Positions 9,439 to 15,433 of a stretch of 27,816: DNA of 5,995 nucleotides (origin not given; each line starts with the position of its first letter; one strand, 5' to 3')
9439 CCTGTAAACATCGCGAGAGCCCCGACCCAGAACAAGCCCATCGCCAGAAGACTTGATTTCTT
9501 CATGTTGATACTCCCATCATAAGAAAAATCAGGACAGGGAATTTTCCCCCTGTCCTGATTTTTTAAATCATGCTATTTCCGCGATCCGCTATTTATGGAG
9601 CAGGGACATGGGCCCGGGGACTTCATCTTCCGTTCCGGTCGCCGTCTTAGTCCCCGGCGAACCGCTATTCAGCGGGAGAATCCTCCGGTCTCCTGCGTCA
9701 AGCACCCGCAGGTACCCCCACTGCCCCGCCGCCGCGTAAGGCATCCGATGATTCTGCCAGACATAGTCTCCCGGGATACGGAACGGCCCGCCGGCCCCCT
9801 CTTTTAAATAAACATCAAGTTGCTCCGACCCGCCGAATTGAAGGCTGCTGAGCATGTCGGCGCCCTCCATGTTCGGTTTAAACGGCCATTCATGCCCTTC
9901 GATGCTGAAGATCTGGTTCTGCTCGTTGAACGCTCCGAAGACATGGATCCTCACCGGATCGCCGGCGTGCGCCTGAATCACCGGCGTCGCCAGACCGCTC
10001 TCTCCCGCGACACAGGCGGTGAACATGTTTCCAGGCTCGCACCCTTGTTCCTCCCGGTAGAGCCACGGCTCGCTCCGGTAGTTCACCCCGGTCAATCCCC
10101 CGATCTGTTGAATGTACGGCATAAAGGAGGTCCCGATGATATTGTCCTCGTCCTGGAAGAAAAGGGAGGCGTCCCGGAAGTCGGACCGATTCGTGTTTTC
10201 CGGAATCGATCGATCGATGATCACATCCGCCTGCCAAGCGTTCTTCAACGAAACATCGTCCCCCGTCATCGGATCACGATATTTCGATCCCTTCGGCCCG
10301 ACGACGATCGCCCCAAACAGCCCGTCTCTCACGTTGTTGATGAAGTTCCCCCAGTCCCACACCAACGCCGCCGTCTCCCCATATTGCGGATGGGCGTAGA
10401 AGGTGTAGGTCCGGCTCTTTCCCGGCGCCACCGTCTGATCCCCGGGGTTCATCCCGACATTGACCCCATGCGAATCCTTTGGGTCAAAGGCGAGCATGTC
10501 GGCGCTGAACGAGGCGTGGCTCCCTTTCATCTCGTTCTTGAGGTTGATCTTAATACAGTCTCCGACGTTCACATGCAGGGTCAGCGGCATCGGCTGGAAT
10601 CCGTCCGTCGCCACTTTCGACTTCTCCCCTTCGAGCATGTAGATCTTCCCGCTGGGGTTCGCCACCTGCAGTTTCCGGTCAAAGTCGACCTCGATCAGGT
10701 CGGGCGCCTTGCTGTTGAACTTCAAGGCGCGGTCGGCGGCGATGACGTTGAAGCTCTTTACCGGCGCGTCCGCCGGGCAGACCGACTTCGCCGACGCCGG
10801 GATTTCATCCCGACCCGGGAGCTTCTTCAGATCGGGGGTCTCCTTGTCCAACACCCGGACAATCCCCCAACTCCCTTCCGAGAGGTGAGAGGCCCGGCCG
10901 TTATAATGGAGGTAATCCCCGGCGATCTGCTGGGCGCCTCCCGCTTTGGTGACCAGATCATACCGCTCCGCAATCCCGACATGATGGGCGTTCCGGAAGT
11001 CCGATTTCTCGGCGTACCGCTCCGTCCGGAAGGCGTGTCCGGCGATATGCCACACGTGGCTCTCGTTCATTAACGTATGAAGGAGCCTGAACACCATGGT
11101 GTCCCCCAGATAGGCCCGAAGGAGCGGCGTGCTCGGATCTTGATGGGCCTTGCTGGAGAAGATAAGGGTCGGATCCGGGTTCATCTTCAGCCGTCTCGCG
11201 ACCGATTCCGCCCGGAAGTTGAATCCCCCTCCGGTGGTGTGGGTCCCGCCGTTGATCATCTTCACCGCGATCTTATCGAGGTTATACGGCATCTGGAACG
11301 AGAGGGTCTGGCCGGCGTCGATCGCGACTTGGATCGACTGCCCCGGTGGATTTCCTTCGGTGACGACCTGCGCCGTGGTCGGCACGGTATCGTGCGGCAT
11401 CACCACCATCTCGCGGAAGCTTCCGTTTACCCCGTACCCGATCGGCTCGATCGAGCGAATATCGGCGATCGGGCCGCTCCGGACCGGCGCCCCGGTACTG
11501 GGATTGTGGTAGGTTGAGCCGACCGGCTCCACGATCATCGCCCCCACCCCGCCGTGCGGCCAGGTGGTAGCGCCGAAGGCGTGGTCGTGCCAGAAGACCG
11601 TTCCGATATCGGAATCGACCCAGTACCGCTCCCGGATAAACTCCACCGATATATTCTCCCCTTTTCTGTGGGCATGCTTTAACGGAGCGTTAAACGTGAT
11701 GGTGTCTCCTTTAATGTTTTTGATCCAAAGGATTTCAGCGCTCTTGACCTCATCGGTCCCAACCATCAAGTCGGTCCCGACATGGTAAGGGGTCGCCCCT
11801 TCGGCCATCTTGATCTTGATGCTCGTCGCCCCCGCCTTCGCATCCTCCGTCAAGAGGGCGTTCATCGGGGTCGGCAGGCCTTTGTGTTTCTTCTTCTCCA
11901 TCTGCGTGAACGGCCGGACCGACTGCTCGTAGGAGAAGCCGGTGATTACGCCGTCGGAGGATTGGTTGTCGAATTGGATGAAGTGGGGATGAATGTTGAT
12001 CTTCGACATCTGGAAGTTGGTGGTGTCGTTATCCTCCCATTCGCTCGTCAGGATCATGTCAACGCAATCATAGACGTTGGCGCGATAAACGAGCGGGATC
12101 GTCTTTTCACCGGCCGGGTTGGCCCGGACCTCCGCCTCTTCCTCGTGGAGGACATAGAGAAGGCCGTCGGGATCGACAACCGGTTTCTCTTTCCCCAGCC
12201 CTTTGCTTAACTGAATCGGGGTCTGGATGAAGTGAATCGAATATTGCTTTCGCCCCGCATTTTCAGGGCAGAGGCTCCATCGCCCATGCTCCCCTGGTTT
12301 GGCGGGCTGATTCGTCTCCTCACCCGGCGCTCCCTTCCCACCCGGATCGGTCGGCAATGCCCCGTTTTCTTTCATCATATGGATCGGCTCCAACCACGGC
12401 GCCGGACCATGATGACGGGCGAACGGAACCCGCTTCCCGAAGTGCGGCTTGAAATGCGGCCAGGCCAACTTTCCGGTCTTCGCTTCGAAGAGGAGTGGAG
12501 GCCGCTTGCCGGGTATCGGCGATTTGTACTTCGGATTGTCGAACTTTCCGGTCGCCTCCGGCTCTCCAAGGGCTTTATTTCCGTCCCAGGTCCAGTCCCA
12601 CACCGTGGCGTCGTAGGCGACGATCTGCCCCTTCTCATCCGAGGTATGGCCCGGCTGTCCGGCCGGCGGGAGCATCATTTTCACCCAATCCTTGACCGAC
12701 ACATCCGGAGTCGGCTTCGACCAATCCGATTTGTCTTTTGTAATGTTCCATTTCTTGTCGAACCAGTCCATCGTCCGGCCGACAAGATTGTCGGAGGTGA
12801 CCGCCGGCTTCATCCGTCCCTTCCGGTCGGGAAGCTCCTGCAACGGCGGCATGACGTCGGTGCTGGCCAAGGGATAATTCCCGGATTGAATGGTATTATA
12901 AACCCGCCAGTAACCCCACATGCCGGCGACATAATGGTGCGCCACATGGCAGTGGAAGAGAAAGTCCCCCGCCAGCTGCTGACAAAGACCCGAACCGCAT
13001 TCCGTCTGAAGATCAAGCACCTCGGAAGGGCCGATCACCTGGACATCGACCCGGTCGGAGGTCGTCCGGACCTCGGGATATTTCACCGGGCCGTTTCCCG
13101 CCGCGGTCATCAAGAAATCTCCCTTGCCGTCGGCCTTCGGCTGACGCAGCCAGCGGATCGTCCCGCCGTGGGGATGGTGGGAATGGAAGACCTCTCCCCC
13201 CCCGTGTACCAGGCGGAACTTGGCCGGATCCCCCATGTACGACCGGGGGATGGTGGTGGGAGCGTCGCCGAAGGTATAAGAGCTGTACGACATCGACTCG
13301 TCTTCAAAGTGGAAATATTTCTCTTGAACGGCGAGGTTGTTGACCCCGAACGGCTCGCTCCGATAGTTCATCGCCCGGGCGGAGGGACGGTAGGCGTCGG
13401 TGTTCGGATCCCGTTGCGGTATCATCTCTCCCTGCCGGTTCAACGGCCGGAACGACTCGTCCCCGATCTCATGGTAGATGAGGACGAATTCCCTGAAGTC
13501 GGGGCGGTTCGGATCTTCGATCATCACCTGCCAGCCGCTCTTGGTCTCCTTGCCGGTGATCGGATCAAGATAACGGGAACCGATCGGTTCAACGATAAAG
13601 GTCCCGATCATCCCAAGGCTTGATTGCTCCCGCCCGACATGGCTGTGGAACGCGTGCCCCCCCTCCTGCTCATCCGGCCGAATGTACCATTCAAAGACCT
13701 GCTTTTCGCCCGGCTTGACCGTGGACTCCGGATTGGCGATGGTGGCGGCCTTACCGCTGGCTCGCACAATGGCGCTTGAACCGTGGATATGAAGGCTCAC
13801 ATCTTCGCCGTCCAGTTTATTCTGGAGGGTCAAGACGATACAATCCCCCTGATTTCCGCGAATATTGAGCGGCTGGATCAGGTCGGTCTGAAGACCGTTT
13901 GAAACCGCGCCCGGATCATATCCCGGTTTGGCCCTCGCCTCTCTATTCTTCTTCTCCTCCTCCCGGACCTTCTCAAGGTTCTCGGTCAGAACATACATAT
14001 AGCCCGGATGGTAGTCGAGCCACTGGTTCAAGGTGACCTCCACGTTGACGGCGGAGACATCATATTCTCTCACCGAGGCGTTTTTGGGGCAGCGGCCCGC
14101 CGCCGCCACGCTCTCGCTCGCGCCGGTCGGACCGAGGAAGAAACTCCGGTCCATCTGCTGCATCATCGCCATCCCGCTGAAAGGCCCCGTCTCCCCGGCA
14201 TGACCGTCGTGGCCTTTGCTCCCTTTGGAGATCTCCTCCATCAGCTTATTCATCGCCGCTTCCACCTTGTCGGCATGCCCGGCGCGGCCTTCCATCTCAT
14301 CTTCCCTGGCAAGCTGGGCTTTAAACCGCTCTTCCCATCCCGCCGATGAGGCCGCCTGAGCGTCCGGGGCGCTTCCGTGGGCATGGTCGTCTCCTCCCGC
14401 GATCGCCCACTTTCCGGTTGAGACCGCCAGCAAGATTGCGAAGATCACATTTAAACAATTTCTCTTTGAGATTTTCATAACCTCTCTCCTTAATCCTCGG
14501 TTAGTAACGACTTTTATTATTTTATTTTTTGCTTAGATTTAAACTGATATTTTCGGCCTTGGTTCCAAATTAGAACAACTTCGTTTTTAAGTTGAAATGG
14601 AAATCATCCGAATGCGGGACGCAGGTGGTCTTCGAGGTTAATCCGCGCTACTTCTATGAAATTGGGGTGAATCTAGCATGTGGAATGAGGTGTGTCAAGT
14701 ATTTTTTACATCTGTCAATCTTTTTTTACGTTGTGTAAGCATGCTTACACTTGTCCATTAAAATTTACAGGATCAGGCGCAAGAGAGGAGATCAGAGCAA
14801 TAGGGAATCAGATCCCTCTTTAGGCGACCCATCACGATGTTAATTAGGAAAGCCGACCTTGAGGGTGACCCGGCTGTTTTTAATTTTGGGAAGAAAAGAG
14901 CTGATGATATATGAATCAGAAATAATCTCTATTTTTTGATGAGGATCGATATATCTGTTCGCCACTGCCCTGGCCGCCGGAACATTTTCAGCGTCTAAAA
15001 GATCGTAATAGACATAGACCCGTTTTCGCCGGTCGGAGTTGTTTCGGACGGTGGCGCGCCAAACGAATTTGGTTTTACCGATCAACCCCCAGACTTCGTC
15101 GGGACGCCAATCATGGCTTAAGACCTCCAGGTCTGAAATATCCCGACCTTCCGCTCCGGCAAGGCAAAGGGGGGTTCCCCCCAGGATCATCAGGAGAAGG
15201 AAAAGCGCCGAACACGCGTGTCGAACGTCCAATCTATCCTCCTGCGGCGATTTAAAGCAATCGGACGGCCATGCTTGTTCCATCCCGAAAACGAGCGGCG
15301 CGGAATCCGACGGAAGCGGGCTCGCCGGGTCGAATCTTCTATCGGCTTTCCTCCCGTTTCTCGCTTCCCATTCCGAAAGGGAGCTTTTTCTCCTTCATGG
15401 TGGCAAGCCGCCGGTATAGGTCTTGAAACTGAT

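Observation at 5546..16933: Candidate undescribed periplasmic copper-redox system built around a giant MnxG-like oxidase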

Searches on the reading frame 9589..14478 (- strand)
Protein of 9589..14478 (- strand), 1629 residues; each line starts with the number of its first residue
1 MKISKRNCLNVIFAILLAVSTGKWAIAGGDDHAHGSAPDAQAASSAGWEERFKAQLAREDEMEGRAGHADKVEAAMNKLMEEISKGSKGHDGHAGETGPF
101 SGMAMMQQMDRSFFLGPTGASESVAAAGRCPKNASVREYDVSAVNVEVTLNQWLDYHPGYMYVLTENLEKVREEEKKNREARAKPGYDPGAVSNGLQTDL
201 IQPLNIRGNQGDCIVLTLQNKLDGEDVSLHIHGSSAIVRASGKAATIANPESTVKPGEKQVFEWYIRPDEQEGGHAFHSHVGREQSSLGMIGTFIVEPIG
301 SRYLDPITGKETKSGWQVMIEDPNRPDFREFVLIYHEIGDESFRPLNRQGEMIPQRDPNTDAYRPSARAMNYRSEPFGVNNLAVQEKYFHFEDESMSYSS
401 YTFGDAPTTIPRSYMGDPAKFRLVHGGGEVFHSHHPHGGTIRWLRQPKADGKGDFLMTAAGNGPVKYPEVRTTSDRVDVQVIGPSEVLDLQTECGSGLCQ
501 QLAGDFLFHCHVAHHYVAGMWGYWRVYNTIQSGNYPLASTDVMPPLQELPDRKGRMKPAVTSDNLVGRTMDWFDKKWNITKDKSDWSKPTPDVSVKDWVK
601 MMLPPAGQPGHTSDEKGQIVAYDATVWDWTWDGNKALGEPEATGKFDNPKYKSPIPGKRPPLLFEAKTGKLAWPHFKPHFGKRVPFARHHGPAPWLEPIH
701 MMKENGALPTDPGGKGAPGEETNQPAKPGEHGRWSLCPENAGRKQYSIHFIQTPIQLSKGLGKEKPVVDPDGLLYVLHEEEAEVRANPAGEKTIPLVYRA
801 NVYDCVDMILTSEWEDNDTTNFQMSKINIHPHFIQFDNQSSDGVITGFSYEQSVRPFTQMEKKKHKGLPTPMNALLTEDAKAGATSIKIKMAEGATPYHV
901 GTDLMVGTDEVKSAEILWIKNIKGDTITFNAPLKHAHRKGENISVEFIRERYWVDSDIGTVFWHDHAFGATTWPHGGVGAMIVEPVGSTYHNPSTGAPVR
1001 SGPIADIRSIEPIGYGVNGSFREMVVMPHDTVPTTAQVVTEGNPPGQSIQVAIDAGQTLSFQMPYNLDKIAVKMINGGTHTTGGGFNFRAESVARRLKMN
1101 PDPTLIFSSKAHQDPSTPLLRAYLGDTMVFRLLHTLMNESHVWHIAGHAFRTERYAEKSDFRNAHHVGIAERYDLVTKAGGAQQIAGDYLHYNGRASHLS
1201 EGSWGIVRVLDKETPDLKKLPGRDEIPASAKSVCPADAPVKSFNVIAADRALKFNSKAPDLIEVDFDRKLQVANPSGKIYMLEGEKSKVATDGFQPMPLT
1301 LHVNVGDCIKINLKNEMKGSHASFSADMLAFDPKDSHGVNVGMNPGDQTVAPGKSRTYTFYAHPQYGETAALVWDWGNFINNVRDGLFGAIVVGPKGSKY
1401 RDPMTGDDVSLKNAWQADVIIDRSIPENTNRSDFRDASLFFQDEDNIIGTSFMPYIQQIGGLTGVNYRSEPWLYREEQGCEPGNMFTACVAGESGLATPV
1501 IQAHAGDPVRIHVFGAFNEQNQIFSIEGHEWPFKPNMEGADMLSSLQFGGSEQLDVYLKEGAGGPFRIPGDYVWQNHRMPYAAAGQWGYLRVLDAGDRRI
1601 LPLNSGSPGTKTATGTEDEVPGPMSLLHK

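Call 5: search_protein_families(library=pfam, proteins=[window:9589-14478:-], max_evalue=0.1)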
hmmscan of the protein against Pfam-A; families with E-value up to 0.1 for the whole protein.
window:9589-14478:- (1629 aa): 3 families
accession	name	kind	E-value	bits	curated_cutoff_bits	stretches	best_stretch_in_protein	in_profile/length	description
PF07732.21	Cu-oxidase_3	-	3.3e-20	72.8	21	2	205-298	28-116/119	Multicopper oxidase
PF07731.20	Cu-oxidase_2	-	1.6e-11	44.6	20.4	2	194-298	24-135/137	Multicopper oxidase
PF00394.28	Cu-oxidase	-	0.0069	16.9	21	0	1099-1190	34-130/157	Multicopper oxidase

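Call 6: search_protein_families(library=ncbifam, proteins=[window:9589-14478:-], max_evalue=0.1)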
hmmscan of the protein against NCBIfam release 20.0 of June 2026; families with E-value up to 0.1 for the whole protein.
window:9589-14478:- (1629 aa): 4 families
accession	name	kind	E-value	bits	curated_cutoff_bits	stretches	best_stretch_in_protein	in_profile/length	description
NF041487.1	copper_ox_MnxG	equivalog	1.6e-39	134.8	3100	5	401-537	416-528/1894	manganese-oxidizing multicopper oxidase MnxG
TIGR03388.1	ascorbase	equivalog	5.3e-09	35.3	614.8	1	205-299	33-122/542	L-ascorbate oxidase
TIGR01480.1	copper_res_A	subfamily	0.00012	20.7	478.95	1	205-301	77-165/593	copper resistance system multicopper oxidase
TIGR03390.1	ascorbOXfungal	equivalog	0.00022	19.9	445.35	1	207-298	42-129/538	L-ascorbate oxidase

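Call 7: search_solved_structures(query=window:9589-14478:-, max_evalue=0.01)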
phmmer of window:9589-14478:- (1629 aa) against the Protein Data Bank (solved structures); distinct sequences matched with E-value up to 0.01: 7.
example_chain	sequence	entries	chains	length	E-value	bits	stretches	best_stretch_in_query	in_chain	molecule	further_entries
9bxa_A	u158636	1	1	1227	8.7e-98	331.4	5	136-559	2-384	MnxG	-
1aoz_A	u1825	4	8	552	4.9e-06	27.2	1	205-299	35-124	ASCORBATE OXIDASE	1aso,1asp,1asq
4m3h_A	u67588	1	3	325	0.00055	20.4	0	415-529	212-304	Copper oxidase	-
4uah_A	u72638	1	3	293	0.0019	18.6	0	415-529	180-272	Copper oxidase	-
4w1t_A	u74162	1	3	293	0.0019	18.6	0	415-529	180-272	Copper oxidase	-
4uan_A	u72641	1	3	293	0.0023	18.4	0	415-529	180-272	Copper oxidase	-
4n8u_A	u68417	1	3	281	0.0066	16.9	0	415-526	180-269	Multicopper oxidase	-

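Call 43: search_solved_structures(query=window:9589-14478:-, max_evalue=1e-20, show_alignments=1)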
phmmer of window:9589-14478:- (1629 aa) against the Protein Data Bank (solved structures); distinct sequences matched with E-value up to 1e-20: 1.
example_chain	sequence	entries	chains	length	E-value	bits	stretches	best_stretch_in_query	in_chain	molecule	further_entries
9bxa_A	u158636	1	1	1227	8.7e-98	331.4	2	136-559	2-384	MnxG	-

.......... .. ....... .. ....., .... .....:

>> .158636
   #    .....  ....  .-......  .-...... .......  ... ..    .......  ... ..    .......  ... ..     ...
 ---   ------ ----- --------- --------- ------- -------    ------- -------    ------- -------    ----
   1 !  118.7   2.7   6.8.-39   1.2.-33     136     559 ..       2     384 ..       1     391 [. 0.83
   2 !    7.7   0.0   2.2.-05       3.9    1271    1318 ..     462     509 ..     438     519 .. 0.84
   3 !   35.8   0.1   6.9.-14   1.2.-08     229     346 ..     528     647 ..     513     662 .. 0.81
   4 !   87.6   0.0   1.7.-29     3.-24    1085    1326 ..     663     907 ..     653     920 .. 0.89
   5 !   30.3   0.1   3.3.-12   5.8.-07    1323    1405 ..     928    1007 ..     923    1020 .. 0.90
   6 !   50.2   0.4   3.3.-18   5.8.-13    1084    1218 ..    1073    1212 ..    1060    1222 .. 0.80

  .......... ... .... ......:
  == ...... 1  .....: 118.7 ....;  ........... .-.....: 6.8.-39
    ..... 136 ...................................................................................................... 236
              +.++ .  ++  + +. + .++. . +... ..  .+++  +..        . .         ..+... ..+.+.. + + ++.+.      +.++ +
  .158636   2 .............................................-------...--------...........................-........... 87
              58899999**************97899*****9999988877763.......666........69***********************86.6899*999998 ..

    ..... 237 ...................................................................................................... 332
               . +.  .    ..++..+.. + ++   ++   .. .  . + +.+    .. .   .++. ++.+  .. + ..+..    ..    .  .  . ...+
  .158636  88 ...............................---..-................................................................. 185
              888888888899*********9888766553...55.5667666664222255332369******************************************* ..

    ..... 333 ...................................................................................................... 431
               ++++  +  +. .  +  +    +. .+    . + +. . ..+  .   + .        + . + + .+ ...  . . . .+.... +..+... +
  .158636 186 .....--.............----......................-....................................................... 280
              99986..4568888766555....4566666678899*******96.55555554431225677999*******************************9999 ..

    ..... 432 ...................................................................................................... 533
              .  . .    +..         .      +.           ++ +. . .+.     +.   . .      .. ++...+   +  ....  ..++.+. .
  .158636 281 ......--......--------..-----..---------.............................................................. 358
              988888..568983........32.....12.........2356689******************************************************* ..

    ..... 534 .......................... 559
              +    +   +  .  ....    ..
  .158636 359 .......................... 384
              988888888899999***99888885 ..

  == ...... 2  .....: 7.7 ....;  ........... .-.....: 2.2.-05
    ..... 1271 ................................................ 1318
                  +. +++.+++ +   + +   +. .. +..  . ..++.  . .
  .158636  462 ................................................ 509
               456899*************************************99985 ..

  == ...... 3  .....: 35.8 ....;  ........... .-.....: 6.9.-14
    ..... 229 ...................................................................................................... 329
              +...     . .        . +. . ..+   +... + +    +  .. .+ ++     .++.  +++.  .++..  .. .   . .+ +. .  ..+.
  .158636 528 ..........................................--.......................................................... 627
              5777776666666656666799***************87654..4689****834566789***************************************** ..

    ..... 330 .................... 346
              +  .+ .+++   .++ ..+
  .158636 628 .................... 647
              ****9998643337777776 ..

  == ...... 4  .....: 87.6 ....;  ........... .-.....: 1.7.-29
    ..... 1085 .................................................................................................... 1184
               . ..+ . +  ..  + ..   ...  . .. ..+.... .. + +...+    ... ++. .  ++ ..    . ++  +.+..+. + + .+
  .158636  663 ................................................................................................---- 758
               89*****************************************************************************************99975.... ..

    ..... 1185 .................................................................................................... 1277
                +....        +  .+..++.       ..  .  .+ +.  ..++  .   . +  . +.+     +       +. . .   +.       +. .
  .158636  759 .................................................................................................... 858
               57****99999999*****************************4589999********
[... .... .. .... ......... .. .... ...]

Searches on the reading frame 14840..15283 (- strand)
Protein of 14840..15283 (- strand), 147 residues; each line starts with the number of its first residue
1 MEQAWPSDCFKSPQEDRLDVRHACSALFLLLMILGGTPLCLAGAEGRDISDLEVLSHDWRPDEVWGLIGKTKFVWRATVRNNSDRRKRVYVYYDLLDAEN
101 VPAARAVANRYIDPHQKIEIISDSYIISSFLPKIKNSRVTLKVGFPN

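Call 4: search_protein_families(library=pfam, proteins=[window:14840-15283:-], max_evalue=0.1)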
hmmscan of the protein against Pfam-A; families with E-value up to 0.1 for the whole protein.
window:14840-15283:- (147 aa): 0 families

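Call 6: search_protein_families(library=ncbifam, proteins=[window:14840-15283:-], max_evalue=0.1)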
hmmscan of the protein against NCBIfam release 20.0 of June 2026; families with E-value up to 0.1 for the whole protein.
window:14840-15283:- (147 aa): 1 family
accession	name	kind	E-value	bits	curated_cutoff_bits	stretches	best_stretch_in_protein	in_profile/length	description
NF038353.1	FxLYD_dom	domain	0.00028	20.7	23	1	77-114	8-47/71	FxLYD domain-containing protein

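Call 89: search_solved_structures(query=window:14840-15283:-, max_evalue=5)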
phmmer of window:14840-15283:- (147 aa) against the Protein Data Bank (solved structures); distinct sequences matched with E-value up to 5: 1.
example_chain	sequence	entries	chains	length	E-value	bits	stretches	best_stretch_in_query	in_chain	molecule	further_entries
7ujj_G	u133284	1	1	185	0.57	13.6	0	33-73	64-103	DARPin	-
